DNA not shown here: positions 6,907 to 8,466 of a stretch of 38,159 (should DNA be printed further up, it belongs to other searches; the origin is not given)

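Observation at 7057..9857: SAM methyltransferase plus AsnB-like amidoligase lacking the glutaminase nucleophile, appended to a corrinoid demethylation locus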

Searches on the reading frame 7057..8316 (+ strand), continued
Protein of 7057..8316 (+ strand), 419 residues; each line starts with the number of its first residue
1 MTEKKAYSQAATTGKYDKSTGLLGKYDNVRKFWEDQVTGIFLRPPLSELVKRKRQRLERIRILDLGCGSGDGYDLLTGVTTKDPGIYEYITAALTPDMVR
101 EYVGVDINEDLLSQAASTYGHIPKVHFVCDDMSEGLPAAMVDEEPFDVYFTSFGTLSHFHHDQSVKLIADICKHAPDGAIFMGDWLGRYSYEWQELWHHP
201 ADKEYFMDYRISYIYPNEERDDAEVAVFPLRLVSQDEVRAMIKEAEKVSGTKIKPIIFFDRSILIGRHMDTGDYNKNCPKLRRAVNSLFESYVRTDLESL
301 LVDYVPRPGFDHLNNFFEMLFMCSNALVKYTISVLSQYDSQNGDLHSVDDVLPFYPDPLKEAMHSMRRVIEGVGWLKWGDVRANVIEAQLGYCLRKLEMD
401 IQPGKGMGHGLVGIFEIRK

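Call 27: search_protein_representatives(protein=window:7057-8316:+)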
Query: 419 residues. Proteins with E-value up to 0.001 (for the whole library): 310; up to 1e-10: 222; up to 1e-30: 112. The best 150 are listed.
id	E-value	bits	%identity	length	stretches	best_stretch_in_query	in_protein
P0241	2.1e-126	438.5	49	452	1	4-418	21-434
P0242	3.8e-126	437.6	50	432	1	4-419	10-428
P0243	2.4e-121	421.8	45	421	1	5-419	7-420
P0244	3.7e-119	414.6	47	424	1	5-419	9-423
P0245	2.3e-110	385.6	46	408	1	1-418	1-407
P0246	4.2e-107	374.9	44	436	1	3-417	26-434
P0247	7.0e-107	374.2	45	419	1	3-418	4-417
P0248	1.1e-104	366.9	45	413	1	5-415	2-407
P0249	9.7e-104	363.8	43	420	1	3-419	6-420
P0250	5.5e-103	361.3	42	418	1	4-418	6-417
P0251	1.4e-101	356.7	43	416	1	4-418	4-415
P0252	2.6e-100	352.5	42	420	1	4-417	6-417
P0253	1.1e-98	347.2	42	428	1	5-419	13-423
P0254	1.9e-97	343.1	42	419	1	3-417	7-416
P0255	3.2e-97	342.3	43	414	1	5-417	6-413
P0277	8.2e-76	271.8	38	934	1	5-418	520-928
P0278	9.0e-76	271.7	37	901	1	6-419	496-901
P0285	1.1e-63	231.8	34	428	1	19-418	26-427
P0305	1.9e-50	188.2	32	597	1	6-418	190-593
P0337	1.8e-34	135.6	29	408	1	13-419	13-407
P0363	1.7e-26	109.3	37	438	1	5-176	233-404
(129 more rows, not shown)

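Call 28: search_protein_families(library=pfam, proteins=[P0277, P0278, P0305, P0363, P0241, P0285, P0337], max_evalue=0.001)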
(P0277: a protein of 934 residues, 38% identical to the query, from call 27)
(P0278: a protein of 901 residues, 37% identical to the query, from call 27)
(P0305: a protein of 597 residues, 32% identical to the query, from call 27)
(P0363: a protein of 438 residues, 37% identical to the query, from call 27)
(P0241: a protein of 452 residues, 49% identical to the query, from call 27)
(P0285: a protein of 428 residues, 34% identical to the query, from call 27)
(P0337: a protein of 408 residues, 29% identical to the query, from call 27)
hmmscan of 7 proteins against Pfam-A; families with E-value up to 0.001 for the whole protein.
P0277 (934 aa): 9 families
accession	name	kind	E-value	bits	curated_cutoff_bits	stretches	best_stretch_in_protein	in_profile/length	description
PF00733.27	Asn_synthase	-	1.2e-77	262.4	21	2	204-339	2-139/354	Asparagine synthase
PF13537.11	GATase_7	-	1.1e-40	138.9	25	1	45-161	1-122/123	Glutamine amidotransferase domain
PF13522.11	GATase_6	-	8.1e-36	123.4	27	1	30-156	1-130/130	Glutamine amidotransferase domain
PF13649.12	Methyltransf_25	-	3e-10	41.1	27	1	616-692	22-95/97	Methyltransferase domain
PF08241.18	Methyltransf_11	-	4.7e-07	30.8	21.2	1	579-697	1-94/95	Methyltransferase domain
PF13847.12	Methyltransf_31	-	1.8e-06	28.1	27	1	574-695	3-106/145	Methyltransferase domain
PF08242.18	Methyltransf_12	-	2.3e-06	28.7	30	1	579-695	1-97/98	Methyltransferase domain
PF02540.23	NAD_synthase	-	1e-05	25.2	21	1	205-335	6-137/242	NAD synthase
PF13489.12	Methyltransf_23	-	6.9e-05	23.1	27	1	559-718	7-138/164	Methyltransferase domain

P0278 (901 aa): 7 families
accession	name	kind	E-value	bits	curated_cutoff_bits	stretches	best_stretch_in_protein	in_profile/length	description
PF00733.27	Asn_synthase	-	1.6e-76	258.7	21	2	184-318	2-137/354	Asparagine synthase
PF13537.11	GATase_7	-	3.8e-38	130.7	25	1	25-141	1-122/123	Glutamine amidotransferase domain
PF13522.11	GATase_6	-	5.3e-29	101.3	27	1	11-136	2-130/130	Glutamine amidotransferase domain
PF12481.13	DUF3700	-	3e-08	33.9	27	1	90-172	124-209/228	Aluminium induced protein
PF13649.12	Methyltransf_25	-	9.1e-08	33.1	27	1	589-662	23-93/97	Methyltransferase domain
PF08242.18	Methyltransf_12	-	1.2e-06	29.6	30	1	552-667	2-97/98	Methyltransferase domain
PF02540.23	NAD_synthase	-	4.7e-06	26.3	21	1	184-321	5-144/242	NAD synthase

P0305 (597 aa): 5 families
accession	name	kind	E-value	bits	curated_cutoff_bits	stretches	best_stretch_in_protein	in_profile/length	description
PF00582.32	Usp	-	3.7e-29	102.5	24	1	20-162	3-141/141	Universal stress protein family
PF13649.12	Methyltransf_25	-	1.2e-09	39.1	27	1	282-353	23-92/97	Methyltransferase domain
PF08241.18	Methyltransf_11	-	1.4e-06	29.2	21.2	1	281-343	19-76/95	Methyltransferase domain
PF08242.18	Methyltransf_12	-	0.00013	23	30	1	281-353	21-91/98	Methyltransferase domain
PF13847.12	Methyltransf_31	-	0.00013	22.1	27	1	240-334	4-84/145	Methyltransferase domain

P0363 (438 aa): 5 families
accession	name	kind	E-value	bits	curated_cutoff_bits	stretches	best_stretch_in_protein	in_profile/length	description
PF00733.27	Asn_synthase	-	2.1e-30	107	21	2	62-137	204-277/354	Asparagine synthase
PF13649.12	Methyltransf_25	-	1.4e-10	42.1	27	1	330-405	23-95/97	Methyltransferase domain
PF08242.18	Methyltransf_12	-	4.9e-06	27.6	30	1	312-405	18-94/98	Methyltransferase domain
PF13847.12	Methyltransf_31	-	5.4e-06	26.6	27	1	288-380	4-81/145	Methyltransferase domain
PF08241.18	Methyltransf_11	-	1.4e-05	26.1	21.2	0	322-405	18-89/95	Methyltransferase domain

P0241 (452 aa): 5 families
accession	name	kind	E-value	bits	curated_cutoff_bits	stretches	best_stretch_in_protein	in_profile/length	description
PF13649.12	Methyltransf_25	-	6.1e-10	40.1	27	1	118-191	22-90/97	Methyltransferase domain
PF13847.12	Methyltransf_31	-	2e-07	31.2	27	1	76-183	4-93/145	Methyltransferase domain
PF08242.18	Methyltransf_12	-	1.8e-05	25.8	30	0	80-178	1-78/98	Methyltransferase domain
PF13489.12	Methyltransf_23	-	0.00077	19.7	27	0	63-226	9-142/164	Methyltransferase domain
PF08241.18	Methyltransf_11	-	0.00078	20.5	21.2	0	115-180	16-75/95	Methyltransferase domain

P0285 (428 aa): 5 families
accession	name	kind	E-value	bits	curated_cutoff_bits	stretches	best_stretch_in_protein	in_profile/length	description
PF13649.12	Methyltransf_25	-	5.6e-12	46.6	27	1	104-181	20-94/97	Methyltransferase domain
PF13847.12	Methyltransf_31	-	4.8e-07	30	27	1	65-143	4-70/145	Methyltransferase domain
PF08241.18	Methyltransf_11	-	5.4e-06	27.4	21.2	1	104-185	18-92/95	Methyltransferase domain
PF08242.18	Methyltransf_12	-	0.00046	21.3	30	0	69-181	1-93/98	Methyltransferase domain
PF13489.12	Methyltransf_23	-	0.00061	20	27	0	53-181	9-109/164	Methyltransferase domain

P0337 (408 aa): 3 families
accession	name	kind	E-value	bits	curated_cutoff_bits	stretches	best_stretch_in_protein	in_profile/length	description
PF13847.12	Methyltransf_31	-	2.9e-07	30.7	27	1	54-177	2-110/145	Methyltransferase domain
PF13649.12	Methyltransf_25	-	1.7e-06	29.1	27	1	96-165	22-90/97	Methyltransferase domain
PF08241.18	Methyltransf_11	-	0.00012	23.1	21.2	0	95-148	18-70/95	Methyltransferase domain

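Call 33: find_homologous_proteins(query=P0277, max_evalue=1e-30)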
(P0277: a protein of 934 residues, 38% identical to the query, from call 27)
Query P0277 (934 aa): 7998 proteins with E <= 1e-30 among 8000 candidates; the best 120 are listed.
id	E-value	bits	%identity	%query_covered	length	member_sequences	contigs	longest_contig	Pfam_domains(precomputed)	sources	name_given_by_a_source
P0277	0.0e+0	2156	100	100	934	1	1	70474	PF13847.13,PF00733.28,PF13649.13,PF13522.12,PF08241.19,PF08242.19,PF02540.24,PF13537.12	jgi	jgi:asparagine synthase (glutamine-hydrolysing)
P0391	0.0e+0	1071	55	99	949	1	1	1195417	PF00733.28,PF13649.13,PF13522.12,PF08241.19,PF08242.19,PF13537.12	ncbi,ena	-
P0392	3.0e-280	951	51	98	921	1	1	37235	PF12481.14,PF13847.13,PF13489.13,PF00733.28,PF13649.13,PF13522.12,PF08241.19,PF08242.19,PF13537.12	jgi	jgi:asparagine synthase (glutamine-hydrolysing)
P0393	4.4e-270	917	50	97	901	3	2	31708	PF12481.14,PF00733.28,PF13649.13,PF13522.12,PF08242.19,PF13537.12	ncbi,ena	-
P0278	1.9e-260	885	49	97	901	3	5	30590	PF12481.14,PF00733.28,PF13649.13,PF13522.12,PF08242.19,PF02540.24,PF13537.12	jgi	jgi:asparagine synthase (glutamine-hydrolysing)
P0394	1.4e-186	641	47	76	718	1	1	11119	PF12481.14,PF00733.28,PF13522.12,PF13537.12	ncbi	-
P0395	1.1e-181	624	59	53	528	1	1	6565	PF12481.14,PF00733.28,PF13522.12,PF02540.24,PF13537.12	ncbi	-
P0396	5.7e-176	606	58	53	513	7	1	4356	PF12481.14,PF00733.28,PF13522.12,PF13537.12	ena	-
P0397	1.8e-174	601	57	53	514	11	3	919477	PF12481.14,PF00733.28,PF13522.12,PF13537.12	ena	-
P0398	4.4e-173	596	59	53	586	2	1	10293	PF00733.28,PF13522.12,PF13537.12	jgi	jgi:asparagine synthase (glutamine-hydrolysing)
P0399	8.0e-173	595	57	53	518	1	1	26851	PF12481.14,PF00733.28,PF13522.12,PF13537.12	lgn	-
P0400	3.0e-171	590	56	53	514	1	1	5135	PF00733.28,PF13522.12,PF02540.24,PF13537.12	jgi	jgi:asparagine synthase (glutamine-hydrolysing)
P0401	2.4e-170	587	58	53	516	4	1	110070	PF00733.28,PF13522.12,PF13537.12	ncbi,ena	-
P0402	6.5e-169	582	57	53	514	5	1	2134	PF12481.14,PF00733.28,PF13522.12,PF13537.12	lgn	-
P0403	8.3e-167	575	56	53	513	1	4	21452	PF00733.28,PF13522.12,PF13537.12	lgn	-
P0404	3.6e-165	570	56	53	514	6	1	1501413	PF12481.14,PF00733.28,PF13522.12,PF02540.24,PF13537.12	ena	-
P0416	3.1e-154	534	53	50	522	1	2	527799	PF00733.28,PF13522.12,PF02540.24,PF13537.12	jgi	jgi:asparagine synthase (glutamine-hydrolysing)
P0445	4.0e-124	434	48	51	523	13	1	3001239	PF00733.28,PF13522.12,PF13537.12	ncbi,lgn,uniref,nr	ncbi:asparagine synthase B [Thermaerobacter composti]|uniref:asparagine synthase (glutamine-hydrolyz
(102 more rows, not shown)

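Call 34: find_encoding_contigs(protein=P0391, flank=10000, max_places=2)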
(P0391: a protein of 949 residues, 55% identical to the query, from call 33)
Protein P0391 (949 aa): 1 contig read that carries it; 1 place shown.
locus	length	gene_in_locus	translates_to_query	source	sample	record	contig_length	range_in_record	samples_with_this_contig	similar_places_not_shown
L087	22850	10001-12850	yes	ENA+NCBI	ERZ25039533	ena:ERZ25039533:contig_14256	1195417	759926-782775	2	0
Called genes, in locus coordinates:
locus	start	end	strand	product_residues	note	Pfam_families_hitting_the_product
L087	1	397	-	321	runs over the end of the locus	PF00487:FA_desaturase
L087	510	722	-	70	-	PF11146:DUF2905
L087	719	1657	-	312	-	PF00583:Acetyltransf_1, PF13673:Acetyltransf_10, PF13508:Acetyltransf_7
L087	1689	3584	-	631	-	PF02335:Cytochrom_C552 (faint), PF14522:Cytochrome_C7 (faint), PF13435:Cytochrome_C554 (faint)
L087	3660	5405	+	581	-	PF00270:DEAD, PF00271:Helicase_C, PF16124:RecQ_Zn_bind, PF00570:HRDC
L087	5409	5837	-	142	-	PF07238:PilZ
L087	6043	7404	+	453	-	-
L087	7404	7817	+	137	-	PF07238:PilZ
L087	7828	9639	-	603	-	PF00654:Voltage_CLC, PF00571:CBS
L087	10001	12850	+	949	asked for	PF13522:GATase_6, PF13537:GATase_7, PF00733:Asn_synthase, PF08241:Methyltransf_11 (weak), PF08242:Methyltransf_12 (weak), PF13649:Methyltransf_25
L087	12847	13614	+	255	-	PF00005:ABC_tran, PF13304:AAA_21 (faint)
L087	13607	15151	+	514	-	PF00528:BPD_transp_1, PF04069:OpuAC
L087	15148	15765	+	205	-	PF01914:MarC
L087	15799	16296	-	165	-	PF05154:TM2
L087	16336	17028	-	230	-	-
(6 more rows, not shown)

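Call 35: find_encoding_contigs(protein=P0277, flank=10000, max_places=2)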
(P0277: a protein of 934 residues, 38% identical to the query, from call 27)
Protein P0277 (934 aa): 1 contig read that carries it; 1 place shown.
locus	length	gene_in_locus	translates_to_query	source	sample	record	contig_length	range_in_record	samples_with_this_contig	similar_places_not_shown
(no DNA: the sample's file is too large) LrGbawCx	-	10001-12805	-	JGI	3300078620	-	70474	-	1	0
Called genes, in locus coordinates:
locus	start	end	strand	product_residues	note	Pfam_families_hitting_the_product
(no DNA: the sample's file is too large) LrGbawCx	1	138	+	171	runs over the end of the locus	PF05229:SCPU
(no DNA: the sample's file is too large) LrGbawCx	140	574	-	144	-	PF05229:SCPU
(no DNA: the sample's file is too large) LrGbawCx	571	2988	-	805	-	PF00577:Usher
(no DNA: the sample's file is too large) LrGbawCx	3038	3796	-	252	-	PF00345:PapD_N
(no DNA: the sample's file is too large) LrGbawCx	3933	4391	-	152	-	PF05229:SCPU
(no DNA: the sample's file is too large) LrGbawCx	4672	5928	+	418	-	-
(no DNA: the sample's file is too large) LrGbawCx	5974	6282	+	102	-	-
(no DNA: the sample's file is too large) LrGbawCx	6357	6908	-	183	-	PF01872:RibD_C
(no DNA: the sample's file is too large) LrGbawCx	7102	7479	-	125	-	-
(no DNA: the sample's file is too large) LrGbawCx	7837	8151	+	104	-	PF07690:MFS_1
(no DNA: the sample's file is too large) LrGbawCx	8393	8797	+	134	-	PF00083:Sugar_tr (weak), PF06779:MFS_4 (weak), PF07690:MFS_1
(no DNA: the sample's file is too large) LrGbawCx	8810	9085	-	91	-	PF19447:DUF5985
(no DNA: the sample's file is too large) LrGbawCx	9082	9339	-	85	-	PF19447:DUF5985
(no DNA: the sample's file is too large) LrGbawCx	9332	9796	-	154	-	-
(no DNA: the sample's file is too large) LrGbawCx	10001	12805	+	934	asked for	PF13522:GATase_6, PF13537:GATase_7, PF00733:Asn_synthase, PF02540:NAD_synthase (weak), PF00733:Asn_synthase, PF08242:Methyltransf_12 (weak), PF13649:Methyltransf_25, PF13847:Methyltransf_31 (weak), +1 more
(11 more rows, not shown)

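Call 36: find_encoding_contigs(protein=P0392, flank=10000, max_places=2)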
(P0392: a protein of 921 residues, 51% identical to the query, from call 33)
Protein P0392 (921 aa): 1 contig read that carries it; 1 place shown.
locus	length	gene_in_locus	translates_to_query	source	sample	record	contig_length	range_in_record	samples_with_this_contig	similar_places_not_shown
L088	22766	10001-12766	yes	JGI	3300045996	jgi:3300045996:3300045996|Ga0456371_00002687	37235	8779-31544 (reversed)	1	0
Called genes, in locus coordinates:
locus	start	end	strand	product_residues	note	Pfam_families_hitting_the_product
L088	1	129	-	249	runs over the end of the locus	PF00326:Peptidase_S9 (faint), PF02230:Abhydrolase_2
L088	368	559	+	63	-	-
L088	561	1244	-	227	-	-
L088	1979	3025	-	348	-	PF08240:ADH_N, PF00107:ADH_zinc_N, PF13602:ADH_zinc_N_2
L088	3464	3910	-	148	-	-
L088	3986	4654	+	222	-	-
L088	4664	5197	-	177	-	-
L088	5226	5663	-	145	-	-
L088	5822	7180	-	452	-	PF00072:Response_reg, PF00158:Sigma54_activat, PF01078:Mg_chelatase (faint), PF14532:Sigma54_activ_2, PF00004:AAA (faint), PF07728:AAA_5 (weak), PF25601:AAA_lid_14, PF02954:HTH_8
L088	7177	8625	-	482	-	PF00672:HAMP, PF00512:HisKA, PF02518:HATPase_c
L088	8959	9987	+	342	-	PF00196:GerE, PF08281:Sigma70_r4_2 (weak)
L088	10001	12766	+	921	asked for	PF13522:GATase_6, PF13537:GATase_7, PF12481:DUF3700 (weak), PF00733:Asn_synthase, PF13489:Methyltransf_23 (weak), PF08242:Methyltransf_12 (weak), PF13649:Methyltransf_25, PF13847:Methyltransf_31 (weak), +1 more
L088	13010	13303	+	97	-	-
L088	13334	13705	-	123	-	PF04828:GFA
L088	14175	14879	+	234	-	-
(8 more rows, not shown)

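Call 37: predict_structure(alignment_id=A1)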
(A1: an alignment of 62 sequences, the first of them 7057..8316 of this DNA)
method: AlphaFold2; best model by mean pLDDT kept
length: 419 residues; sequences in the alignment: 62
mean_pLDDT: 92.9   pTM: 0.91
mean pLDDT of the five models: 92.9, 92.8, 92.3, 92.0, 91.7
residues with pLDDT >= 90: 339; 70-90: 68; 50-70: 12; < 50: 0
segments of 3 or more residues with pLDDT < 50: none
pLDDT, mean of each block of 10 residues (from residue 1): 68 66 86 96 97 97 97 95 85 94 96 95 97 95 97 96 98 98 98 91 88 84 85 97 98 98 94 92 95 95 95 97 98 92 84 96 97 87 96 98 97 98
secondary structure, 60 per line:
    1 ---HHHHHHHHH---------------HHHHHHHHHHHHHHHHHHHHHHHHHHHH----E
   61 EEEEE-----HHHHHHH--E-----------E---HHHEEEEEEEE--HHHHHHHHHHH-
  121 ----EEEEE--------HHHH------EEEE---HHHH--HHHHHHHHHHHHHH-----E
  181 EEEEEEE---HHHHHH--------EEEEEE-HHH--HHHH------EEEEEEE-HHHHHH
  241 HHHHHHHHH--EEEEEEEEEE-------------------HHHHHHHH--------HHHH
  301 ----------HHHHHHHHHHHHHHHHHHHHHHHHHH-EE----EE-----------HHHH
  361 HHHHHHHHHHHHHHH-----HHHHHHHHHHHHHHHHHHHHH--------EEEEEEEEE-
elements in order: H4-12 H28-55 E60-65 H71-77 E99-106 H109-119 E125-129 H138-141 E148-151 H155-158 H161-174 E180-187 H191-196 E205-210 H217-220 E227-233 H235-249 E252-261 H281-288 H297-300 H311-336 H357-375 H381-401 E410-418

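Call 41: fold_search(model_id=the predicted structure, library=pdb)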
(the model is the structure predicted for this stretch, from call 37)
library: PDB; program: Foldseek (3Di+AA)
matches with E <= 10: 1512; with E <= 0.001: 901
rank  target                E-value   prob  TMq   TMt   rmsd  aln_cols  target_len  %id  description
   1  7zkg_B                5.9e-09  1.00  0.30  0.48   8.4       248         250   16  C-Methyltransferase PsmD from Streptomyces griseofuscus with bound cofactor (crystal form 2) (released 2022-12-28)
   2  7zkg_A                6.2e-09  1.00  0.31  0.48   8.5       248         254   16  C-Methyltransferase PsmD from Streptomyces griseofuscus with bound cofactor (crystal form 2) (released 2022-12-28)
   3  7zkh                  6.6e-09  1.00  0.31  0.47   8.0       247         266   17  C-Methyltransferase PsmD from Streptomyces griseofuscus with bound cofactor (crystal form 1) (released 2022-12-28)
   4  9sm1_A                8.7e-09  1.00  0.30  0.41  12.6       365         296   13  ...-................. from Pseudomonas chlororaphis in complex with SAH and FPP (released 2025-12-31)
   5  1wzn_A                1.5e-08  1.00  0.29  0.47  11.3       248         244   18  Crystal Structure of the SAM-dependent methyltransferase from Pyrococcus horikoshii OT3 (released 2006-03-14)
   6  1y8c                  1.6e-08  1.00  0.34  0.56   9.6       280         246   14  Crystal structure of a S-adenosylmethionine-dependent methyltransferase from Clostridium acetobutylicum ATCC 824 (released 2004-12-28)
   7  1xxl_A                1.8e-08  1.00  0.31  0.52   8.8       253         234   17  The crystal structure of YcgJ protein from Bacillus subitilis at 2.1 A resolution (released 2004-11-23)
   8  3d2l_A                2.1e-08  1.00  0.31  0.52  11.1       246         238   17  Crystal structure of SAM-dependent methyltransferase (ZP_00538691.1) from EXIGUOBACTERIUM SP. 255-15 at 1.90 A resolut (released 2008-05-20)
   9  9sm1_C                2.6e-08  1.00  0.31  0.42  12.6       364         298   13  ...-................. from Pseudomonas chlororaphis in complex with SAH and FPP (released 2025-12-31)
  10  1ri1                  5.1e-08  1.00  0.32  0.50  10.0       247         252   15  Structure and mechanism of mRNA cap (guanine N-7) methyltransferase (released 2004-02-03)
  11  4hh4_B                6.0e-08  1.00  0.36  0.57   9.4       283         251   15  Structure of the CcbJ Methyltransferase from Streptomyces caelestis (released 2013-10-30)
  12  7zgt_A                6.0e-08  1.00  0.30  0.47   9.2       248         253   16  C-Methyltransferase PsmD from Streptomyces griseofuscus (apo form) (released 2022-12-28)
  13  7wzg_B                6.4e-08  1.00  0.32  0.52   8.9       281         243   14  Cypemycin N-terminal methyltransferase CypM (released 2023-02-22)
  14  9sm1_B                6.4e-08  1.00  0.33  0.46  12.4       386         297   12  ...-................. from Pseudomonas chlororaphis in complex with SAH and FPP (released 2025-12-31)
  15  6uk5_A                6.4e-08  1.00  0.28  0.46   6.8       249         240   12  Structure of SAM bound CalS10, an amino pentose methyltransferase from Micromonospora echinaspora involved in calichea (released 2020-10-07)
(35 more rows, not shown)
